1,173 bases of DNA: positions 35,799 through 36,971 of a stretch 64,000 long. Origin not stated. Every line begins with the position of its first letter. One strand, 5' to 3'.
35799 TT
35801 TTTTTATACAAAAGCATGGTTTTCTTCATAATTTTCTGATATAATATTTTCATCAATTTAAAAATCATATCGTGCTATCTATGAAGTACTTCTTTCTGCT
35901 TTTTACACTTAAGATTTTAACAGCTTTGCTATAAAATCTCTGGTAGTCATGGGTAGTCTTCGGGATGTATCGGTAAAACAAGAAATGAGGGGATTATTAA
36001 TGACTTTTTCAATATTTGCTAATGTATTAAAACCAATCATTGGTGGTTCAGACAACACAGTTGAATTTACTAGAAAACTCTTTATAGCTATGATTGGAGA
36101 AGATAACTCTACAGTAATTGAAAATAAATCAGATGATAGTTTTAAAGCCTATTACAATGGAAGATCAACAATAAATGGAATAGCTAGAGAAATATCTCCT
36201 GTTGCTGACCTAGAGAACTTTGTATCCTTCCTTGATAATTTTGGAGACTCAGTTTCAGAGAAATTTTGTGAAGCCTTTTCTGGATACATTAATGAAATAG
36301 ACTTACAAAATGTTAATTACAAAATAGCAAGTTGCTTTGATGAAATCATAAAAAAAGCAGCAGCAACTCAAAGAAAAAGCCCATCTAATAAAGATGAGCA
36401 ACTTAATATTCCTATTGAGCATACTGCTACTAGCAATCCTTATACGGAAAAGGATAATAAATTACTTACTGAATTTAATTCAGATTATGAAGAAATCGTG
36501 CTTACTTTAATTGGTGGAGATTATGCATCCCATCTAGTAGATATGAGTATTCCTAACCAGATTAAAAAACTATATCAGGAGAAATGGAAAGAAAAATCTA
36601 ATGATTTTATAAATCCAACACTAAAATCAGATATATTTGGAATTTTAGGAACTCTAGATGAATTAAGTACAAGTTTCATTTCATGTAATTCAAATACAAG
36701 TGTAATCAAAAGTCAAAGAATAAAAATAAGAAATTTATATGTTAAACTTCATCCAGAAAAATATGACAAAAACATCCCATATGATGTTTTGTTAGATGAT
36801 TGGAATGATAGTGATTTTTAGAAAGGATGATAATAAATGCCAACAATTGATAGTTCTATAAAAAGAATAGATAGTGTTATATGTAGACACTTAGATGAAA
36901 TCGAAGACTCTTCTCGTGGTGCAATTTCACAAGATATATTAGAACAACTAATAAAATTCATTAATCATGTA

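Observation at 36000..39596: Prophage-borne two-gene cassette: unrecognisable 273-aa protein + 919-aa uncharacterised-domain/RecD-like helicase fusion (candidate novel defence system)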

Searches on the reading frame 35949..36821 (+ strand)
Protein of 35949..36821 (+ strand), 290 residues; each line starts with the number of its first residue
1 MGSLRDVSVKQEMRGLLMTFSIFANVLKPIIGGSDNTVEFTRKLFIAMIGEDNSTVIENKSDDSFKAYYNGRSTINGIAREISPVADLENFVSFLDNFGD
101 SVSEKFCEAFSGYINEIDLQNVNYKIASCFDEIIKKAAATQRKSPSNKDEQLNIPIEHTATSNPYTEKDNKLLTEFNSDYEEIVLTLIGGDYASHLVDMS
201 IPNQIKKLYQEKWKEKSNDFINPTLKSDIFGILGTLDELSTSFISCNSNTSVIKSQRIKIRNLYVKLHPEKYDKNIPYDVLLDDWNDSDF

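Call 3: search_protein_families(library=pfam, proteins=[window:35949-36821:+], max_evalue=0.1)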
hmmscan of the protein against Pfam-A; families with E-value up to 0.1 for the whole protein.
window:35949-36821:+ (290 aa): 0 families

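Call 4: search_protein_families(library=padloc, proteins=[window:35949-36821:+], max_evalue=0.1)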
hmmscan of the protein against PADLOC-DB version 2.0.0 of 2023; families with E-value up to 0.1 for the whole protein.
window:35949-36821:+ (290 aa): 1 family
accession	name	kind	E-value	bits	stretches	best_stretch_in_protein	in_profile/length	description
PDLC03857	LmuA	-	2.3e-13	48.6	1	18-174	1-167/327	-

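Call 5: search_protein_families(library=ncbifam, proteins=[window:35949-36821:+], max_evalue=0.1)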
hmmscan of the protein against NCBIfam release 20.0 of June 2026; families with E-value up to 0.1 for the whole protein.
window:35949-36821:+ (290 aa): 0 families

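Call 6: search_protein_families(library=phrogs, proteins=[window:35949-36821:+], max_evalue=0.1)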
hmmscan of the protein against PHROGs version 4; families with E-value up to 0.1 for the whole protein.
window:35949-36821:+ (290 aa): 1 family
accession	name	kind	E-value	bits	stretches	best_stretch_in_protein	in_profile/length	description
phrog_6948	-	unknown function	1.3e-06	28.8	1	18-153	1-141/372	-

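Call 15: find_homologous_proteins(query=window:36000-36821:+, max_evalue=0.001)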
Query window:36000-36821:+ (273 aa): 87 proteins with E <= 0.001 among 526 candidates.
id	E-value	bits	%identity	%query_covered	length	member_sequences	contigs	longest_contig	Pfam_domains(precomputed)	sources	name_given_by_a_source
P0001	1.5e-174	597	99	100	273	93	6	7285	-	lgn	-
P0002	7.6e-153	526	87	100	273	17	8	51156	-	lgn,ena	-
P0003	2.2e-152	524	87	100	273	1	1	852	-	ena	-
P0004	4.3e-152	524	86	100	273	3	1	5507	-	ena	-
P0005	5.2e-152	523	87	100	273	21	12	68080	-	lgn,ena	-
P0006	2.1e-150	518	85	100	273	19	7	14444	-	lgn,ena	-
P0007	5.1e-149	513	84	100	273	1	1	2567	-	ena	-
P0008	3.3e-147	508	84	100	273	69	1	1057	-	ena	-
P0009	3.4e-146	504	83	100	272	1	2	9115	-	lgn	-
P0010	4.2e-136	471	77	100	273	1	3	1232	-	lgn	-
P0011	2.1e-132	459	75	100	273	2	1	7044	-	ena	-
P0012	4.7e-132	458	75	100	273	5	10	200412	-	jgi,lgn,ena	-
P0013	7.2e-128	444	73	100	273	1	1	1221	-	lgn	-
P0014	7.3e-127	441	73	100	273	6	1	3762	-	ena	-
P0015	2.6e-124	433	71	100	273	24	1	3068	-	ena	-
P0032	1.0e-72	263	53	51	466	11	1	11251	-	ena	-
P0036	2.8e-69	252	51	51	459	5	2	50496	-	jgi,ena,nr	jgi:hypothetical protein|nr:MAG TPA: hypothetical protein [Caudoviricetes sp.]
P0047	3.2e-66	242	43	100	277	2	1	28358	-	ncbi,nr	ncbi:MAG: hypothetical protein N4Q64_01780 [Lactobacillus iners]|nr:hypothetical protein [Lactobacil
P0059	1.7e-62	230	50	51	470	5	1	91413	-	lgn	-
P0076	3.4e-57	213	36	100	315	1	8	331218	-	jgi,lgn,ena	-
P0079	7.6e-52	195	40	100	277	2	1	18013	-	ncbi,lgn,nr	ncbi:MAG: hypothetical protein PUE12_11155 [Oscillospiraceae bacterium]|nr:hypothetical protein [Osc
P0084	3.0e-36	144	50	49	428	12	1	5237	-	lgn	-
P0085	3.7e-36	144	47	52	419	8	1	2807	-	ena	-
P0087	1.3e-21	96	37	53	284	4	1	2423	-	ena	-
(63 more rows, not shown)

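Call 18: search_protein_families(library=padloc, proteins=[P0036, P0032, P0084, P0076, P0047, P0087, P0079], max_evalue=0.01)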
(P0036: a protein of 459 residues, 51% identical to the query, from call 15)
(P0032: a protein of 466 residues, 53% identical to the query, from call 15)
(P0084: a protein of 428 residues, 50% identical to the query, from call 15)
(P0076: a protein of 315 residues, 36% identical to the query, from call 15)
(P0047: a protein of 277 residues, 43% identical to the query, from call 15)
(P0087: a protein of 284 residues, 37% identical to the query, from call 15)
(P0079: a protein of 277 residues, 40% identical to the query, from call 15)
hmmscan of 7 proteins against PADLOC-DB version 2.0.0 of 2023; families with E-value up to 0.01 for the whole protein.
P0036 (459 aa): 1 family
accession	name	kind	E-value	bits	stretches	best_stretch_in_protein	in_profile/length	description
PDLC03857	LmuA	-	5.8e-18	63.7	1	1-135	1-145/327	-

P0032 (466 aa): 1 family
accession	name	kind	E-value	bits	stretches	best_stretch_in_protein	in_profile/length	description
PDLC03857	LmuA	-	2e-17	61.9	1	1-139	1-148/327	-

P0084 (428 aa): 1 family
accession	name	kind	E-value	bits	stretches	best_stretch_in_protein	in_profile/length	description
PDLC04204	HEC-01B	-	0.0013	16.7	1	97-205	51-158/174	-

P0076 (315 aa): 2 families
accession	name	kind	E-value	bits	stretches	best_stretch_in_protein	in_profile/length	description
PDLC03857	LmuA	-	4.8e-14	50.8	1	1-135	1-142/327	-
PDLC00151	HamA1|HamA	-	0.00015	19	1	25-161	30-164/436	DUF1837 domain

P0047 (277 aa): 2 families
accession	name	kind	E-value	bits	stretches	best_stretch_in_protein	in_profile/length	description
PDLC03857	LmuA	-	2.8e-18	64.7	1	1-159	1-165/327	-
PDLC00151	HamA1|HamA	-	1.6e-08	32.1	1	2-131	5-135/436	DUF1837 domain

P0087 (284 aa): 2 families
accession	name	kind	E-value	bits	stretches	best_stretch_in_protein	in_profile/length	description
PDLC03857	LmuA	-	3.8e-17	61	1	1-159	1-153/327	-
PDLC03728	oMTase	-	0.0015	15.7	1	45-139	164-258/395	orphan methyltransferase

P0079 (277 aa): 1 family
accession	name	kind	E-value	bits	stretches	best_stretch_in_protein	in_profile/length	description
PDLC03857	LmuA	-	3.6e-16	57.8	1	1-160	1-177/327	-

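Call 35: predict_structure(alignment_id=A4)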
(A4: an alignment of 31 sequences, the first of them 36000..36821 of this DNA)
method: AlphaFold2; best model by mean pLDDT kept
length: 273 residues; sequences in the alignment: 31
mean_pLDDT: 84.0   pTM: 0.47
mean pLDDT of the five models: 84.0, 83.8, 83.0, 82.0, 81.9
residues with pLDDT >= 90: 141; 70-90: 96; 50-70: 15; < 50: 21
segments of 3 or more residues with pLDDT < 50: 125-131, 260-273
pLDDT, mean of each block of 10 residues (from residue 1): 94 90 95 89 88 90 91 92 90 91 92 93 54 68 75 93 92 82 90 94 93 94 77 78 89 70 40 38
secondary structure, 60 per line:
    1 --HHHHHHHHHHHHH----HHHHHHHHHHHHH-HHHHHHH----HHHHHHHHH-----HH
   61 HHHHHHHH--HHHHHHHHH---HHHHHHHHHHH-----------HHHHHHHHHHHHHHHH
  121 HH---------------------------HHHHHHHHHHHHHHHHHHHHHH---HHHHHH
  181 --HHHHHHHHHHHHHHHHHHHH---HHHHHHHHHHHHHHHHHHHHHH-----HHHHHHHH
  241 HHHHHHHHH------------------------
elements in order: H3-15 H20-32 H34-40 H45-53 H59-68 H71-79 H83-93 H105-122 H150-171 H175-180 H183-202 H206-227 H233-249

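Call 39: fold_search(model_id=the predicted structure, library=pdb)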
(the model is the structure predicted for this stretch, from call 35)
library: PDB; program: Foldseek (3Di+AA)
matches with E <= 10: 123; with E <= 0.001: 0
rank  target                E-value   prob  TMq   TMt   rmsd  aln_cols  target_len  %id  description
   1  1c7d_A                1.1e-01  0.25  0.17  0.17  19.9       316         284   10  DEOXY RHB1.2 (RECOMBINANT HEMOGLOBIN) (released 2000-06-30)
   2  8xor_R                2.6e-01  0.11  0.14  0.13  29.4       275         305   11  Cryo-EM structure of the tethered agonist-bound human PAR1-Gq complex (released 2024-09-18)
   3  1o1n_A                4.0e-01  0.13  0.17  0.17  19.8       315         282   10  Deoxy hemoglobin (A-GLYGLYGLY-C:V1M,L29W; B,D:V1M) (released 2002-12-18)
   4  8xos_R                4.6e-01  0.11  0.16  0.15  29.2       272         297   14  Cryo-EM structure of the tethered agonist-bound human PAR1-Gi complex (released 2024-09-18)
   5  1sum                  9.6e-01  0.08  0.13  0.15  23.6       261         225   13  Crystal structure of a hypothetical protein at 2.0 A resolution (released 2004-08-24)
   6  3ls1_A                1.3e+00  0.44  0.24  0.38   9.6       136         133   16  Crystal Structure of Cyanobacterial PsbQ from Synechocystis sp. PCC 6803 complexed with Zn2+ (released 2010-03-31)
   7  7y5e_Q6               1.6e+00  0.44  0.26  0.43  19.8       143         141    7  In situ single-PBS-PSII-PSI-LHCs megacomplex. (released 2023-02-01)
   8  6w2v_A                1.8e+00  0.06  0.15  0.18  25.1       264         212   13  Junction 23, DHR14-DHR18 (released 2020-04-15)
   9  4q25_A                1.8e+00  0.08  0.16  0.20  25.7       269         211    8  Crystal structure of PhoU from Pseudomonas aeruginosa (released 2015-02-18)
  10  6hu9_c                1.9e+00  0.08  0.19  0.19  23.8       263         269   10  III2-IV2 mitochondrial respiratory supercomplex from S. cerevisiae (released 2018-12-26)
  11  9w2z_C                2.0e+00  0.08  0.19  0.20  24.5       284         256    9  Cryo-EM structure of complex IV on the bovine heart submitochondrial particles, IV-A (released 2026-04-01)
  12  2ybb_N                2.3e+00  0.07  0.19  0.19  25.6       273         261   10  Fitted model for bovine mitochondrial supercomplex I1III2IV1 by single particle cryo-EM (EMD-1876) (released 2011-10-19)
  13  6ivp_D                2.3e+00  0.07  0.17  0.17  17.4       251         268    8  Crystal structure of a membrane protein P262A (released 2019-11-06)
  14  7rmg_R                2.4e+00  0.03  0.14  0.14  29.2       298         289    9  Substance P bound to active human neurokinin 1 receptor in complex with miniGs/q70 (released 2021-11-03)
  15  1occ_C                2.5e+00  0.06  0.19  0.19  25.6       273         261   10  STRUCTURE OF BOVINE HEART CYTOCHROME C OXIDASE AT THE FULLY OXIDIZED STATE (released 1996-12-07)
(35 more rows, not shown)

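Call 45: search_solved_structures(query=A4, max_evalue=10)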
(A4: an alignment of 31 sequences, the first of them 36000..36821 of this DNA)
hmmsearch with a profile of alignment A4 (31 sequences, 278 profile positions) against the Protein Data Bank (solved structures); distinct sequences matched with E-value up to 10: 2.
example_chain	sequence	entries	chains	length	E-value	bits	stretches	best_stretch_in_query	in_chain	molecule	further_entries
9g8u_B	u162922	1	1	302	0.081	15.5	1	44-134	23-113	Lipase chaperone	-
6ckn_A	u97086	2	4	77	0.96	12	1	190-249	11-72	Protein AF-10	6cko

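Call 49: search_protein_families(library=pfam, proteins=[P0036, P0032, P0059, P0084, P0085, P0076], max_evalue=0.05)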
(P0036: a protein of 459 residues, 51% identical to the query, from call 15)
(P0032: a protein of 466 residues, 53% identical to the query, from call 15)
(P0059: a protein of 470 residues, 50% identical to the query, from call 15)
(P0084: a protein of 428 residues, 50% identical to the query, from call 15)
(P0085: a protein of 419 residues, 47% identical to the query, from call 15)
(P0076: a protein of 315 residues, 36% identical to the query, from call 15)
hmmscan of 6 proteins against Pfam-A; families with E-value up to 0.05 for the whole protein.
P0036 (459 aa): 0 families

P0032 (466 aa): 0 families

P0059 (470 aa): 0 families

P0084 (428 aa): 0 families

P0085 (419 aa): 1 family
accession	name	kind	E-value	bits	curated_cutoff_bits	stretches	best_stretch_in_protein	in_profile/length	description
PF24140.1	TPR_TNPO3_IPO13_3rd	-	0.046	14.4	27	0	130-182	5-56/89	Transportin-3/Importin-13 third TPR domain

P0076 (315 aa): 0 families

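Call 59: search_protein_representatives(alignment_id=A4)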
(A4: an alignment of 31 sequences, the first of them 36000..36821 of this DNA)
Query: 31 sequences, 278 profile positions. Proteins with E-value up to 0.001 (for the whole library): 807; up to 1e-10: 394; up to 1e-30: 78. The best 150 are listed.
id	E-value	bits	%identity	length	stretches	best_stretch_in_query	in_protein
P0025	6.9e-117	406.1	-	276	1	1-277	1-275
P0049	2.9e-115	400.8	-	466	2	104-278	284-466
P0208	3.0e-115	400.8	-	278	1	1-277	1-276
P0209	1.3e-114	398.7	-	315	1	1-278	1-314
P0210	1.5e-114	398.5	-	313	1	1-278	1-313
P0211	8.5e-102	356.7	-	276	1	1-278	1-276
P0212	8.2e-100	350.2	-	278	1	1-278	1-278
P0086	3.2e-96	338.4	-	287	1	1-278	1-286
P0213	2.5e-95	335.4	-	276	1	1-278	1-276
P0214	2.1e-92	325.8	-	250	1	66-278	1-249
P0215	1.9e-87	309.5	-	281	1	1-278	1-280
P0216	2.2e-79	283.2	-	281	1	1-278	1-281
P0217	5.6e-79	281.8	-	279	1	1-277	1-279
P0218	8.2e-76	271.4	-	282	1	1-278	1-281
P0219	5.5e-71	255.6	-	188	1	98-277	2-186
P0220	1.0e-66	241.6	-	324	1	89-278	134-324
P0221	2.8e-62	227.0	-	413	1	146-278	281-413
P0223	2.3e-58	214.2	-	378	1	117-278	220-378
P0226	6.2e-56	206.2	-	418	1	126-278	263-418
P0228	3.7e-51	190.5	-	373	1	126-277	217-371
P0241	2.8e-40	154.9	-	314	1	111-277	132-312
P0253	4.2e-36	141.2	-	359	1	1-135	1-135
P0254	5.0e-36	140.9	-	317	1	117-277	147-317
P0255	1.3e-35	139.5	-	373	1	135-277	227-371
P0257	2.2e-35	138.8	-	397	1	1-145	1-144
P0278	5.4e-31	124.4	-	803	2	1-139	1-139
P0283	4.1e-30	121.5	-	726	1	1-133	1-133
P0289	8.8e-30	120.4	-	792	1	1-134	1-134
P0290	1.3e-29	119.8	-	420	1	1-126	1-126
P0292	2.1e-29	119.2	-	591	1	1-134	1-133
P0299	6.2e-29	117.6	-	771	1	1-134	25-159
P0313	1.3e-27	113.3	-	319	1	110-277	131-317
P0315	3.1e-27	112.1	-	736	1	1-149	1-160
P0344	8.8e-24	100.7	-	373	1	136-274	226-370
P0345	1.7e-23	99.8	-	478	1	1-130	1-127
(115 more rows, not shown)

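Call 63: search_protein_families(library=pfam, proteins=[P0278, P0283, P0289, P0292, P0299, P0315, P0290, P0345, P0253, P0257], max_evalue=0.001)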
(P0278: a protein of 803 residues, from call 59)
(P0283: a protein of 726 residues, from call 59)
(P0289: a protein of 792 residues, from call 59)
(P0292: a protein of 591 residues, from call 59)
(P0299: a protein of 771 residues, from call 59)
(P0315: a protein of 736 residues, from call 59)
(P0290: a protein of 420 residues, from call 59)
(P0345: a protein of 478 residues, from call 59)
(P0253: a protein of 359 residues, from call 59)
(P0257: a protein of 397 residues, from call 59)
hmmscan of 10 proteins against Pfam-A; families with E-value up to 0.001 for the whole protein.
P0278 (803 aa): 4 families
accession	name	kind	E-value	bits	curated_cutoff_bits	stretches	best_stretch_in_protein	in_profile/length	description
PF22720.1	SNaCT14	-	2.6e-38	132.6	27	1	595-803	1-185/186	Short NACHT-associated C-Terminal domain, family 14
PF05729.18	NACHT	-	8.4e-16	58.7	26.7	1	250-396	2-162/167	NACHT domain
PF00931.28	NB-ARC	-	2.8e-05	23.9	23.5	1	245-416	15-187/248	NB-ARC domain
PF24883.2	NPHP3_N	-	0.00015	22.4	24.8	0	305-366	104-164/164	Nephrocystin 3, N-terminal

P0283 (726 aa): 5 families
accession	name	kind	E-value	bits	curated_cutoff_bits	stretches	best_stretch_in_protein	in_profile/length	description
PF05729.18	NACHT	-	7e-10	39.4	26.7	1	192-307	3-130/167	NACHT domain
PF24883.2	NPHP3_N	-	1.1e-05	26.1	24.8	0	177-212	7-45/164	Nephrocystin 3, N-terminal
PF13401.12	AAA_22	-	2.7e-05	24.9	27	1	188-294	4-109/130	AAA domain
PF01580.24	FtsK_SpoIIIE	-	3.4e-05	23.9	24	1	167-211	17-61/221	FtsK/SpoIIIE family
PF20720.3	nSTAND3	-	0.00063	19.9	27.2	0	183-216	12-44/155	Novel STAND NTPase 3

P0289 (792 aa): 4 families
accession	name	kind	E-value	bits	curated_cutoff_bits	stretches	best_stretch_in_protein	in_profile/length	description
PF22720.1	SNaCT14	-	2.1e-40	139.4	27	1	602-792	1-186/186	Short NACHT-associated C-Terminal domain, family 14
PF05729.18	NACHT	-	2.7e-09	37.5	26.7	1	257-402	3-162/167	NACHT domain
PF20720.3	nSTAND3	-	4.4e-06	26.9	27.2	1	252-374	15-113/155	Novel STAND NTPase 3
PF13401.12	AAA_22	-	9.7e-05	23.1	27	1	254-357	5-103/130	AAA domain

P0292 (591 aa): 3 families
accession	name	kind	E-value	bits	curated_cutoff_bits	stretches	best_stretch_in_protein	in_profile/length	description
PF05729.18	NACHT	-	1.6e-15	57.8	26.7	1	242-388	2-162/167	NACHT domain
PF00931.28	NB-ARC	-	1.8e-05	24.6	23.5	1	237-410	15-189/248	NB-ARC domain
PF24883.2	NPHP3_N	-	0.00034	21.3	24.8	0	310-358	117-164/164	Nephrocystin 3, N-terminal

P0299 (771 aa): 5 families
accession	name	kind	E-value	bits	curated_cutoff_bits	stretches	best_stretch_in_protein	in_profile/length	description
PF22720.1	SNaCT14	-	2.2e-21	77.4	27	1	592-771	1-186/186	Short NACHT-associated C-Terminal domain, family 14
PF05729.18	NACHT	-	4.9e-09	36.7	26.7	1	241-387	2-162/167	NACHT domain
PF22459.2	PrgX_C_TPR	-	0.0004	20.7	27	0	695-756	41-101/190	Pheromone cCF10 receptor, C-terminal TPR region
PF24883.2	NPHP3_N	-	0.00048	20.8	24.8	0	305-357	112-164/164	Nephrocystin 3, N-terminal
PF20720.3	nSTAND3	-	0.00072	19.7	27.2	0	240-277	18-52/155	Novel STAND NTPase 3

P0315 (736 aa): 5 families
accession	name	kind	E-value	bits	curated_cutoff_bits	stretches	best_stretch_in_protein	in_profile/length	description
PF22720.1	SNaCT14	-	8.5e-20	72.3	27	1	578-653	1-77/186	Short NACHT-associated C-Terminal domain, family 14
PF05729.18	NACHT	-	2e-14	54.2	26.7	1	234-375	3-158/167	NACHT domain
PF00931.28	NB-ARC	-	3.1e-05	23.8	23.5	1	228-416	15-201/248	NB-ARC domain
PF13401.12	AAA_22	-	0.00029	21.6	27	1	230-326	4-98/130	AAA domain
PF20720.3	nSTAND3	-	0.00042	20.5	27.2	0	229-258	15-44/155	Novel STAND NTPase 3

P0290 (420 aa): 2 families
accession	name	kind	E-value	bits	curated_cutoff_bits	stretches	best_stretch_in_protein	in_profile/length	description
PF05729.18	NACHT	-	8.6e-11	42.4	26.7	1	240-358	4-133/167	NACHT domain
PF24883.2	NPHP3_N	-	5.5e-05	23.9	24.8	0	304-354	114-164/164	Nephrocystin 3, N-terminal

P0345 (478 aa): 1 family
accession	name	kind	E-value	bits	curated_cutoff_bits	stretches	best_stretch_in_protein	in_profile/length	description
PF05729.18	NACHT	-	1.3e-08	35.3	26.7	1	179-310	3-162/167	NACHT domain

P0253 (359 aa): 1 family
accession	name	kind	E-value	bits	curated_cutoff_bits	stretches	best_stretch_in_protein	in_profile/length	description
PF20282.3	CTD6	-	6.6e-36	124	26.4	1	216-351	1-130/130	C-terminal domain 6 of the ABC-three component (ABC-3C) systems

P0257 (397 aa): 0 families
